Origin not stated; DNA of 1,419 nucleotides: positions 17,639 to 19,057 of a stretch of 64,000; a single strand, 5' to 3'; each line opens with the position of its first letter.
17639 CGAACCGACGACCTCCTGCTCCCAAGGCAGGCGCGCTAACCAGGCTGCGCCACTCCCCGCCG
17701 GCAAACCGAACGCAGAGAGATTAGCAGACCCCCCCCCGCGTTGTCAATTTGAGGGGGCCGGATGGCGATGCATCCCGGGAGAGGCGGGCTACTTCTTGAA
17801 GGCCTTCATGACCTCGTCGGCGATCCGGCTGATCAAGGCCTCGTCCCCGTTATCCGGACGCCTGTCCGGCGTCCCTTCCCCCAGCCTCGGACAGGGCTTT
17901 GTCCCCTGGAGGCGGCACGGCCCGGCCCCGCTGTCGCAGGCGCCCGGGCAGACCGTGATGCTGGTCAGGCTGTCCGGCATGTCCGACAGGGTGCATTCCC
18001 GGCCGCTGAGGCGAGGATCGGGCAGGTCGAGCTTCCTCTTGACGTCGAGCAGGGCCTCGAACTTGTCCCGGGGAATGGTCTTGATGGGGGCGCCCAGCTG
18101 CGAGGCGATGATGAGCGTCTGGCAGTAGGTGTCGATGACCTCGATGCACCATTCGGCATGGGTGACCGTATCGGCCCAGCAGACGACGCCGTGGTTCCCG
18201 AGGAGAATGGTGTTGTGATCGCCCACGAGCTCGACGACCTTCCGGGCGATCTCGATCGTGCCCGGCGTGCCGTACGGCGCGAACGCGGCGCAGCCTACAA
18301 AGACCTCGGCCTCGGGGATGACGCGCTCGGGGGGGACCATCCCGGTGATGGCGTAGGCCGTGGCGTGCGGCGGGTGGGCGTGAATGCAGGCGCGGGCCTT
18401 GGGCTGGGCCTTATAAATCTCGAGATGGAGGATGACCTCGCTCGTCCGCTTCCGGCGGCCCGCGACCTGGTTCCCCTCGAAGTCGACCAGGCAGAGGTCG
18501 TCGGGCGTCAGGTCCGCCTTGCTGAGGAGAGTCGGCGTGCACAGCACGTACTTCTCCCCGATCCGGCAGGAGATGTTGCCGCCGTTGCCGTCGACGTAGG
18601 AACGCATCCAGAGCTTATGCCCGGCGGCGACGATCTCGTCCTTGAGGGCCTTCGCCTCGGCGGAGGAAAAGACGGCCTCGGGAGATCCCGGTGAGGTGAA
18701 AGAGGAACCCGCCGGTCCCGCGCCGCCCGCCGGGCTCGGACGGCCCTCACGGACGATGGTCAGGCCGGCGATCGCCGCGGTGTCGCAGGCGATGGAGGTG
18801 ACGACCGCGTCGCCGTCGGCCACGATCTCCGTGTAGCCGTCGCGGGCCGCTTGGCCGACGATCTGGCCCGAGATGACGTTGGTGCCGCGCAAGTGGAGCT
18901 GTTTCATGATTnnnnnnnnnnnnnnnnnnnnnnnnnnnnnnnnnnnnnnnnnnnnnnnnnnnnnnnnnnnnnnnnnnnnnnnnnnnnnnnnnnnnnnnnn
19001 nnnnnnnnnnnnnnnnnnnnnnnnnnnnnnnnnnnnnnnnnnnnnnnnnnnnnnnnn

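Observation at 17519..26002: Complete 12-gene aldolase-associated (PVM-like) bacterial microcompartment operon, followed by two tRNA genes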

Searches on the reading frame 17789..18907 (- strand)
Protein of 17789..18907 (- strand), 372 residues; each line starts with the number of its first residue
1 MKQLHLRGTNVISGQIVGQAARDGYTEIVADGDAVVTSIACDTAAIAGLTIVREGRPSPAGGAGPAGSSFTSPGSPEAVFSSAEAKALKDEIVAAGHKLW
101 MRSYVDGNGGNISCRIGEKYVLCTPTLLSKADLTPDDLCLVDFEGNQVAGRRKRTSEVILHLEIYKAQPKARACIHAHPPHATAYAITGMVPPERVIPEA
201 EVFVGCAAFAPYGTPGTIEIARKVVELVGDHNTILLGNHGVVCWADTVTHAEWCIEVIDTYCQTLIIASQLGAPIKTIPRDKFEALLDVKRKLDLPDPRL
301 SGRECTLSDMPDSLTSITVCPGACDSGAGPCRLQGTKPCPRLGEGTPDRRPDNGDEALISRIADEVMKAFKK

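Call 6: search_protein_families(library=pfam, proteins=[window:17789-18907:-], max_evalue=0.01)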
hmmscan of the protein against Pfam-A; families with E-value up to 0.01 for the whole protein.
window:17789-18907:- (372 aa): 1 family
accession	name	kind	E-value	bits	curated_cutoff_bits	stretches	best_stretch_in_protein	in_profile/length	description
PF00596.27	Aldolase_II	-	4.2e-45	154.3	22.2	1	91-265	2-182/183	Class II Aldolase and Adducin N-terminal domain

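Call 8: find_encoding_contigs(protein=window:17789-18907:-, flank=10000, max_places=6)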
Protein window:17789-18907:- (372 aa): no gene with exactly this product is on record in the collection.

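Call 15: find_homologous_proteins(query=window:17789-18907:-, max_evalue=1e-10)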
Query window:17789-18907:- (372 aa): 5066 proteins with E <= 1e-10 among 8000 candidates; the best 120 are listed.
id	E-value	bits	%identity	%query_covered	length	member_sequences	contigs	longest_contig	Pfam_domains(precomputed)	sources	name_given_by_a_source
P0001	3.3e-251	851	100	100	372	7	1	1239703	PF00596.28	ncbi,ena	-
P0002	2.9e-193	660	78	100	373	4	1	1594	PF00596.28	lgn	-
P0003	3.4e-193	660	78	100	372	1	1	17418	PF00596.28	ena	-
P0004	3.4e-185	633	75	100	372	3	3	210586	PF00596.28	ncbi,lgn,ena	-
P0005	5.1e-183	626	74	100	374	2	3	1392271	PF00596.28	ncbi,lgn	-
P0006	7.7e-181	619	73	100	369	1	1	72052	PF00596.28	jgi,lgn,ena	-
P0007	3.9e-179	613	94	75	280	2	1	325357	PF00596.28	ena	-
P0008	2.2e-178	611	71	100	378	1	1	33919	PF00596.28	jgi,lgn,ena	-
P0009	5.1e-177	606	96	73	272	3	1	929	PF00596.28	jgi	jgi:L-fuculose-phosphate aldolase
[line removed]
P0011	2.7e-161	555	71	92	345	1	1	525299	PF00596.28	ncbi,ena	-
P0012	1.1e-129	451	57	100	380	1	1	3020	PF00596.28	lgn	-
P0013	4.0e-126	439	55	99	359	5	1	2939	PF00596.28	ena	-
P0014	8.8e-126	438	56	99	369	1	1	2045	PF00596.28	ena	-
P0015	4.3e-124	432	53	100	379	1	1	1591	PF00596.28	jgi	jgi:L-fuculose-phosphate aldolase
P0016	1.2e-123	431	55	100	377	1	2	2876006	PF00596.28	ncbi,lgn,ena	-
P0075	1.5e-107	378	56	79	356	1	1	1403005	PF00596.28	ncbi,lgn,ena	-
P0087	3.8e-107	376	51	100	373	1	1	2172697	PF00596.28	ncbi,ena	-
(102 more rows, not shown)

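Call 16: list_cluster_members(proteins=[P0001, P0004, P0005, P0016, P0075, P0087])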
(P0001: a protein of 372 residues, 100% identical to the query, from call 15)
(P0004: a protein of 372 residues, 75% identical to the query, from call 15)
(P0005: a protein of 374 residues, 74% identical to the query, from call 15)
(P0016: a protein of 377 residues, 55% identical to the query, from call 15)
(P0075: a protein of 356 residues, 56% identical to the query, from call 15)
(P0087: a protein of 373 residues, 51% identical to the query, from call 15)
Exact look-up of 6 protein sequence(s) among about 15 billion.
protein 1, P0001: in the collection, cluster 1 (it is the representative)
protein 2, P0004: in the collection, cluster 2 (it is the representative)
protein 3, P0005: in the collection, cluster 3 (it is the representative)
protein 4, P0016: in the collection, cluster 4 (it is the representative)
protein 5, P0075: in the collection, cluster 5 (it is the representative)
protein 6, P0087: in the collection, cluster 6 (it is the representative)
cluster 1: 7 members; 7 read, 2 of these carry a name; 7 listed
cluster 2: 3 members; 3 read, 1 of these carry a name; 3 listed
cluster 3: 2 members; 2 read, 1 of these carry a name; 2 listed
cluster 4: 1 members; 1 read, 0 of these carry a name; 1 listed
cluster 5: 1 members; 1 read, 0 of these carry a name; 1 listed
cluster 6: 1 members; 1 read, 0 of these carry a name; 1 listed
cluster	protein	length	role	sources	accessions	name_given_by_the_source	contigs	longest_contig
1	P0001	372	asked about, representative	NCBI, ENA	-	-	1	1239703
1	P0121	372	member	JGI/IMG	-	L-fuculose-phosphate aldolase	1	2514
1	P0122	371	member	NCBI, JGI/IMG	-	L-fuculose-phosphate aldolase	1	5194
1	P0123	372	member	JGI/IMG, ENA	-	-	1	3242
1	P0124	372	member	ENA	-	-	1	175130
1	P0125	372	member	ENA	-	-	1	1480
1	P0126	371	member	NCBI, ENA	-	-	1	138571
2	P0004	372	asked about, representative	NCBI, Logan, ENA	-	-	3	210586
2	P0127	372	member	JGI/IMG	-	L-fuculose-phosphate aldolase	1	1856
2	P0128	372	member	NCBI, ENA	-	-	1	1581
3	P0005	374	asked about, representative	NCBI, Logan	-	-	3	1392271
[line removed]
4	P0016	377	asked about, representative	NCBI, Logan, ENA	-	-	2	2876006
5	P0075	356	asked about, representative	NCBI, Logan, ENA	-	-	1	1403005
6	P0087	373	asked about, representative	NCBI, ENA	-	-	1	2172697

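Call 17: find_encoding_contigs(protein=P0001, flank=10000, max_places=3)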
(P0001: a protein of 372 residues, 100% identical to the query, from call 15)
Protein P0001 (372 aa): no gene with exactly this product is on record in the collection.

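Call 24: find_related_loci(query=A1, collection=genome_contigs, flank=10000)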
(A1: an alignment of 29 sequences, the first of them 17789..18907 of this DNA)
Query A1 (372 aa) in genome_contigs; peptide patterns used: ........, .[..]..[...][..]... (x = any residue, [..] = any of these).
600 stretches matched a pattern (row limit reached: there are more); 594 encode a relative of the query (tblastn E <= 1e-3); the best 80 are kept; 80 distinct loci.
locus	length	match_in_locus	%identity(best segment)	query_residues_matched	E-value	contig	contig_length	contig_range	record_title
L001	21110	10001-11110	50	1-371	2e-111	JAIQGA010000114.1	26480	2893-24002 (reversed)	MAG: Terriglobia bacterium isolate SRVP_29 SRVP18_hole-7m-from-trench_1_20cm_scaffold_2066, whole genome shotgun sequenc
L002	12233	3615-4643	48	1-371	1e-106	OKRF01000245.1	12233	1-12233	Solibacteraceae bacterium SbA3 strain Peat soil MAG SbA3 genome assembly, contig: SBA3_Contig_319, whole genome shotgun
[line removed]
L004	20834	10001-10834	57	77-371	1e-104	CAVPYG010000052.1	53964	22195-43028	MAG: uncultured Acidobacteriaceae bacterium isolate MFD01828.bin.2.9 genome assembly, contig: contig_58450, whole genome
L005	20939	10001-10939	53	1-324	8e-104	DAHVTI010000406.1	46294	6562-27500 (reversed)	MAG TPA_asm: Bryobacterales bacterium isolate clean682 k141_555600, whole genome shotgun sequence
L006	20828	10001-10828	56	77-370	2e-103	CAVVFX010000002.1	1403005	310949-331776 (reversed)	MAG: Terriglobia bacterium isolate MFD01716.bin.2.1 genome assembly, contig: contig_11065, whole genome shotgun sequence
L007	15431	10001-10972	52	1-324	1e-102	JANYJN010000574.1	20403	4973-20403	MAG: Candidatus Solibacter sp. isolate GL140_4_metabinner_111_sub GL140_4_k141_1209027, whole genome shotgun sequence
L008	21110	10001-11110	49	1-371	6e-103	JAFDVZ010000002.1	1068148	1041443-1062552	MAG: Acidobacteria bacterium isolate SZAS TMP-7 ACID-TMP-2__2__length-1068148, whole genome shotgun sequence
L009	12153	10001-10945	53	1-330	1e-102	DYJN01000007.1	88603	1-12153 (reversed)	MAG TPA_asm: Arcobacter sp. isolate SulCav_AS07-7_66_22 SulCav_AS07_7_175_length_88603_cov_11_328443, whole genome shotg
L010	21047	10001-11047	47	1-371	4e-101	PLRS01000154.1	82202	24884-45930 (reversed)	MAG: Bryobacterales bacterium isolate bog_375 73.20120700_S1D.97_contig_34117, whole genome shotgun sequence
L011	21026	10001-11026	49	2-329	7e-101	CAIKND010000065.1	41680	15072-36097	MAG: uncultured Acidobacteriaceae bacterium isolate AM-2014_bin-0823 genome assembly, contig: bin-0823:065/241, whole ge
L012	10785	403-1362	53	4-327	8e-101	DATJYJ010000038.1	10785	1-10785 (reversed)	MAG TPA_asm: Verrucomicrobiia bacterium isolate SMAG_U15149 k141_1613292, whole genome shotgun sequence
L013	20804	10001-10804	60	61-325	7e-101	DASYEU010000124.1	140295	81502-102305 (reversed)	MAG TPA_asm: Acidobacteriaceae bacterium isolate SMAG_U4995 k141_5146175, whole genome shotgun sequence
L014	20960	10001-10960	51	27-368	2e-100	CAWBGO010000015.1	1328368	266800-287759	MAG: Terriglobales bacterium isolate MFD06714.bin.2.40 genome assembly, contig: contig_8014, whole genome shotgun sequen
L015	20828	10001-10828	56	79-370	2e-100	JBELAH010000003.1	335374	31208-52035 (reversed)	MAG: Acidobacteriaceae bacterium isolate SPRUCE 89 SPRUCE_89_3, whole genome shotgun sequence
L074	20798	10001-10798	49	56-309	2e-85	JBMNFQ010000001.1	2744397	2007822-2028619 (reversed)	MAG: Limisphaerales bacterium isolate SBF912LR0FQ0013 contig_13833, whole genome shotgun sequence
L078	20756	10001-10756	53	55-309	2e-83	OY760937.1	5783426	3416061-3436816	MAG: Verrucomicrobiae bacterium isolate 066a7682-a1ac-48de-8761-1470dc9e5c3e genome assembly, chromosome: 1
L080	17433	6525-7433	46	10-309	2e-82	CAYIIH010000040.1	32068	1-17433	MAG TPA_asm: uncultured Verrucomicrobiota bacterium isolate ERP119705_co20_532 genome assembly, contig: NODE_1191_length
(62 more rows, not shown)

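Call 35: find_encoding_contigs(protein=P0005, flank=10000, max_places=2)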
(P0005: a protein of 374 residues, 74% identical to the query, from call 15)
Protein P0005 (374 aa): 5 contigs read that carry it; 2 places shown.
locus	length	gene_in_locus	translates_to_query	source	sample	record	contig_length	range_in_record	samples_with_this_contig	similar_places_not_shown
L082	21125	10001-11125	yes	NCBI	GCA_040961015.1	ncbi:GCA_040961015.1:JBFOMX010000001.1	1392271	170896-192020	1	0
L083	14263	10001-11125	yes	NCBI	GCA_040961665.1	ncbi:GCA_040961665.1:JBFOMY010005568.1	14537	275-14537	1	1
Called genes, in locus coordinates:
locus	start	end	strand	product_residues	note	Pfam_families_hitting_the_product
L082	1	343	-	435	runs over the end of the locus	PF14312:FG-GAP_2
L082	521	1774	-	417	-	-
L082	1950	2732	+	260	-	PF13432:TPR_16 (faint), PF00515:TPR_1 (faint), PF07719:TPR_2 (faint), PF13424:TPR_12 (faint), PF13428:TPR_14 (faint), PF14559:TPR_19 (faint), PF25060:ARM_TT21_2nd (faint)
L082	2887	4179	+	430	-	PF01512:Complex1_51K, PF10531:SLBB, PF13534:Fer4_17, PF13375:RnfC_N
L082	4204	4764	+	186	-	PF00936:BMC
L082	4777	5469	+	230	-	PF06130:PTAC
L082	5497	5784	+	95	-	PF00936:BMC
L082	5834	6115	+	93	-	PF00936:BMC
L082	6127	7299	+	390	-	PF00871:Acetate_kinase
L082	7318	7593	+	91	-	PF00936:BMC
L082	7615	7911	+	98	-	PF03319:EutN_CcmL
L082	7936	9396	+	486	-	PF00171:Aldedh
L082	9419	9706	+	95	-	PF03319:EutN_CcmL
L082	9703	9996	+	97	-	PF03319:EutN_CcmL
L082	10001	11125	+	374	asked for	PF00596:Aldolase_II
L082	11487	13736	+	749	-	PF06452:CBM9_1 (weak), PF19313:DUF5916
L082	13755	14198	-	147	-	-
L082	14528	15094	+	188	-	PF08207:EFP_N, PF01132:EFP, PF09285:Elong-fact-P_C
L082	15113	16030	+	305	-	PF00849:PseudoU_synth_2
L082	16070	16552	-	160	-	PF02142:MGS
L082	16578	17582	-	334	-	PF00196:GerE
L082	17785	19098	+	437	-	PF00082:Peptidase_S8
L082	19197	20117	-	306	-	PF25881:HH_YBHG (weak)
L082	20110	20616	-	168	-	PF07638:Sigma70_ECF, PF04542:Sigma70_r2, PF08281:Sigma70_r4_2, PF04545:Sigma70_r4 (weak)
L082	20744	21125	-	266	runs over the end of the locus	PF09339:HTH_IclR, PF01614:IclR_C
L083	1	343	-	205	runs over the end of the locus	?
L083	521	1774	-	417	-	-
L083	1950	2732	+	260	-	PF13432:TPR_16 (faint), PF00515:TPR_1 (faint), PF07719:TPR_2 (faint), PF13424:TPR_12 (faint), PF13428:TPR_14 (faint), PF14559:TPR_19 (faint), PF25060:ARM_TT21_2nd (faint)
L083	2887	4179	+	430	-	PF01512:Complex1_51K, PF10531:SLBB, PF13534:Fer4_17, PF13375:RnfC_N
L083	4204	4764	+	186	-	PF00936:BMC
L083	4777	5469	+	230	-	PF06130:PTAC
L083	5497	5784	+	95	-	PF00936:BMC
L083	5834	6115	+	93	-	PF00936:BMC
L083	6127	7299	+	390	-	PF00871:Acetate_kinase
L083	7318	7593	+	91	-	PF00936:BMC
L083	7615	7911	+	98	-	PF03319:EutN_CcmL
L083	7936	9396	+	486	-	PF00171:Aldedh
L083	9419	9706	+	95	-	PF03319:EutN_CcmL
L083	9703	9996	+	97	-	PF03319:EutN_CcmL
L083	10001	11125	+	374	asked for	PF00596:Aldolase_II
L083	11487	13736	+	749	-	PF06452:CBM9_1 (weak), PF19313:DUF5916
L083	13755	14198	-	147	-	-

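Call 36: find_encoding_contigs(protein=P0004, flank=10000, max_places=2)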
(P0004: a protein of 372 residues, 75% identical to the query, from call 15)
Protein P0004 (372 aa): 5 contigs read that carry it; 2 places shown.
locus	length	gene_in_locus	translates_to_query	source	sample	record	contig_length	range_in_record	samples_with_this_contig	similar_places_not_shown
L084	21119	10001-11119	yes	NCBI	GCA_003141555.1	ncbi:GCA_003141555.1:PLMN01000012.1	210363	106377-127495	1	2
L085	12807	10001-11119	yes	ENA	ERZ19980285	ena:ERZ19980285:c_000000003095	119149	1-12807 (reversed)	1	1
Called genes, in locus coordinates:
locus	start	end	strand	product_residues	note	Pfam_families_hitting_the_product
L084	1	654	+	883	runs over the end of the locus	PF16927:HisKA_7TM, PF13188:PAS_8 (faint), PF01590:GAF, PF00989:PAS, PF08448:PAS_4, PF13426:PAS_9, PF00512:HisKA, PF02518:HATPase_c, +2 more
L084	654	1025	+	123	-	PF00072:Response_reg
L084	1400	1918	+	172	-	-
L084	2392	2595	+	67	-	-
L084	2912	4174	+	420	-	PF01512:Complex1_51K, PF10531:SLBB, PF13534:Fer4_17, PF13375:RnfC_N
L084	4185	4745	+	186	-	PF00936:BMC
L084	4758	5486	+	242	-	PF06130:PTAC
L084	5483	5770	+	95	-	PF00936:BMC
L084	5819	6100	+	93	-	PF00936:BMC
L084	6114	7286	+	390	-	PF00871:Acetate_kinase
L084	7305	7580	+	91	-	PF00936:BMC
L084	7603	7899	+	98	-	PF03319:EutN_CcmL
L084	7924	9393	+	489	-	PF00171:Aldedh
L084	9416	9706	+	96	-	PF03319:EutN_CcmL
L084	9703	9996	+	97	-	PF03319:EutN_CcmL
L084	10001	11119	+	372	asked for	PF00596:Aldolase_II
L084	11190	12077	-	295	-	PF03894:XFP, PF09363:XFP_C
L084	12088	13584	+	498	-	-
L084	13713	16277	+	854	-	PF00690:Cation_ATPase_N, PF00122:E1-E2_ATPase, PF00702:Hydrolase, PF13246:Cation_ATPase, PF00689:Cation_ATPase_C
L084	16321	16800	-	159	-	-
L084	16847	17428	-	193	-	PF03886:ABC_trans_aux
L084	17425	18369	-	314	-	PF02470:MlaD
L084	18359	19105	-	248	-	PF00005:ABC_tran, PF13555:AAA_29 (weak), PF13304:AAA_21 (faint)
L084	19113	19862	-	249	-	PF02405:MlaE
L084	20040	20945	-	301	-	PF02596:DUF169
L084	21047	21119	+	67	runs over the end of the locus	-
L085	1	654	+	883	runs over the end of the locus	PF16927:HisKA_7TM, PF13188:PAS_8 (faint), PF01590:GAF, PF00989:PAS, PF08448:PAS_4, PF13426:PAS_9, PF00512:HisKA, PF02518:HATPase_c, +2 more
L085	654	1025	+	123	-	PF00072:Response_reg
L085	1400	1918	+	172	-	-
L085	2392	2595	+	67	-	-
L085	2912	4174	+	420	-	PF01512:Complex1_51K, PF10531:SLBB, PF13534:Fer4_17, PF13375:RnfC_N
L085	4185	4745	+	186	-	PF00936:BMC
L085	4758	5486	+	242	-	PF06130:PTAC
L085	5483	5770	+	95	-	PF00936:BMC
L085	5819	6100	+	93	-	PF00936:BMC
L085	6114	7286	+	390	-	PF00871:Acetate_kinase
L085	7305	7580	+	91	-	PF00936:BMC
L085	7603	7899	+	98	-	PF03319:EutN_CcmL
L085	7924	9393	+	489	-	PF00171:Aldedh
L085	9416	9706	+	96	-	PF03319:EutN_CcmL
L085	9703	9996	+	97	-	PF03319:EutN_CcmL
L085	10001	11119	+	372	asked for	PF00596:Aldolase_II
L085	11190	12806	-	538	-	?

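Call 37: find_encoding_contigs(protein=P0016, flank=10000, max_places=2)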
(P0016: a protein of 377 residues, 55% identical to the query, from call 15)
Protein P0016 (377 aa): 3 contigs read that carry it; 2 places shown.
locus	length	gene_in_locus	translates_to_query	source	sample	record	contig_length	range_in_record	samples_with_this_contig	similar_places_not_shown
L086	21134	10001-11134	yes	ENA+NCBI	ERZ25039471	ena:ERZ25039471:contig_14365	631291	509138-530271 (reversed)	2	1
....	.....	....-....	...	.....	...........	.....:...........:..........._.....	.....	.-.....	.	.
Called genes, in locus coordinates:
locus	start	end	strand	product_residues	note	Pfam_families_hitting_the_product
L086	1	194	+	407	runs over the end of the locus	PF01261:AP_endonuc_2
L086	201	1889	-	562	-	PF13320:GH123_cat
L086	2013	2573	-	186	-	PF00936:BMC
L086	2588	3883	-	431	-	PF01512:Complex1_51K, PF10531:SLBB, PF13534:Fer4_17, PF13375:RnfC_N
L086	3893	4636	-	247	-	PF08220:HTH_DeoR, PF08279:HTH_11 (faint), PF00455:DeoRC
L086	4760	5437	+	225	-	PF06130:PTAC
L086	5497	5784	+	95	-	PF00936:BMC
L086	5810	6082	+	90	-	PF00936:BMC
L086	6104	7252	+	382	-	PF00871:Acetate_kinase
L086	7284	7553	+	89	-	PF00936:BMC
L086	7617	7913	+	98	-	PF03319:EutN_CcmL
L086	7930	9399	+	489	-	PF00171:Aldedh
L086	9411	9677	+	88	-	PF03319:EutN_CcmL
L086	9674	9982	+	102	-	PF03319:EutN_CcmL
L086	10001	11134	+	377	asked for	PF00596:Aldolase_II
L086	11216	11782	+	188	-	-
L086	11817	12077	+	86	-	-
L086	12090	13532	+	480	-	PF20154:LNT_N, PF00795:CN_hydrolase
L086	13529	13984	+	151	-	PF07811:TadE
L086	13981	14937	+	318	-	PF13400:Tad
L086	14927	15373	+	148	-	PF07811:TadE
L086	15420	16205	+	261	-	PF27226:AF_1845 (faint)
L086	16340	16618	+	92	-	PF00708:Acylphosphatase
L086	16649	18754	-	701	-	PF07944:Beta-AFase-like_GH127_cat, PF20736:Glyco_hydro127M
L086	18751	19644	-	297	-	PF01156:IU_nuc_hydro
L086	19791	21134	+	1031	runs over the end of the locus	-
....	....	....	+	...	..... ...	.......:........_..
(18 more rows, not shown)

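Call 39: find_encoding_contigs(protein=P0075, flank=10000, max_places=1)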
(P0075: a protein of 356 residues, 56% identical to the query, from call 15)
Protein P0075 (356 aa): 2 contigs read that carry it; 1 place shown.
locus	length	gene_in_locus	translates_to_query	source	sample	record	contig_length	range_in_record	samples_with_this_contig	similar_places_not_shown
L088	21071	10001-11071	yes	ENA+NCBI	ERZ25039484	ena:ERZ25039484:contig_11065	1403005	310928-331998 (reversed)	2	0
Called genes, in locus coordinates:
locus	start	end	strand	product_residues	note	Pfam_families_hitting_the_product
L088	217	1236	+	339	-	PF00356:LacI, PF00532:Peripla_BP_1, PF13407:Peripla_BP_4, PF13377:Peripla_BP_3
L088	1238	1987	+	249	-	PF13483:Lactamase_B_3, PF12706:Lactamase_B_2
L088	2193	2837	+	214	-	PF00685:Sulfotransfer_1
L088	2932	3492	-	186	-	PF00936:BMC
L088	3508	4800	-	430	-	PF01512:Complex1_51K, PF10531:SLBB (weak), PF13534:Fer4_17, PF13375:RnfC_N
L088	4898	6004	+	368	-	PF00871:Acetate_kinase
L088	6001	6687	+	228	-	PF06130:PTAC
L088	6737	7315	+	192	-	PF00936:BMC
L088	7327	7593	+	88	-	PF00936:BMC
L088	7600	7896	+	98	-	PF03319:EutN_CcmL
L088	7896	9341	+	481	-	PF00171:Aldedh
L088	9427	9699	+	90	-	PF03319:EutN_CcmL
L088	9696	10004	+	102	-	PF03319:EutN_CcmL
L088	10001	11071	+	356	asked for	PF00596:Aldolase_II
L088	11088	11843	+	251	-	PF08220:HTH_DeoR, PF08279:HTH_11 (weak), PF00455:DeoRC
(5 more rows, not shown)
